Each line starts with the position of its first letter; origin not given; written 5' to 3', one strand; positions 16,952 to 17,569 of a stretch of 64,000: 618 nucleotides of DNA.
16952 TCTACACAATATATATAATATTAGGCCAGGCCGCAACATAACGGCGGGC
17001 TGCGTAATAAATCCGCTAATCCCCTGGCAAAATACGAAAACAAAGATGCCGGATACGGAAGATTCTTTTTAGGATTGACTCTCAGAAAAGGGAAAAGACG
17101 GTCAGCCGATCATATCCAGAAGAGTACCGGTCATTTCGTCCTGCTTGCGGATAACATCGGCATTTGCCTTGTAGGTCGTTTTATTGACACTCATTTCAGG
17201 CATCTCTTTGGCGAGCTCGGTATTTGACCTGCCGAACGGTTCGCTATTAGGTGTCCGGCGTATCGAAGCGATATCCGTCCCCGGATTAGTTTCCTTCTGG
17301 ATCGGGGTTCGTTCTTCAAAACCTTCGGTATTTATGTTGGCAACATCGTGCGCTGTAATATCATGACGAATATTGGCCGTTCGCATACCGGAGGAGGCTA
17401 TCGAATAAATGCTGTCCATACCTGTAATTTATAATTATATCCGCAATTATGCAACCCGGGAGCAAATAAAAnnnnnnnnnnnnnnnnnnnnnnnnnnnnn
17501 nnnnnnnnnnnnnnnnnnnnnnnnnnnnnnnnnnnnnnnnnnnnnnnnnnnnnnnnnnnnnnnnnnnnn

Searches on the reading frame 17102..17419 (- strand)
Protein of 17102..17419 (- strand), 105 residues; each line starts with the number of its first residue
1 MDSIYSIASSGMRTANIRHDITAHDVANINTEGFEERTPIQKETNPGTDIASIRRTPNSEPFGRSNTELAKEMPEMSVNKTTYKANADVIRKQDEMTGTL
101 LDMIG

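Call 13: search_protein_families(library=pfam, proteins=[window:17102-17419:-], max_evalue=0.00001)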
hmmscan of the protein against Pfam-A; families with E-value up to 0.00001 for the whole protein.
window:17102-17419:- (105 aa): 1 family
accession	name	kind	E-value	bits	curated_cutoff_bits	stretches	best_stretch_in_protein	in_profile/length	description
PF06429.18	Flg_bbr_C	-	2.8e-06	27.2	23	1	64-103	7-46/46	Flagellar basal body rod FlgEFG protein C-terminal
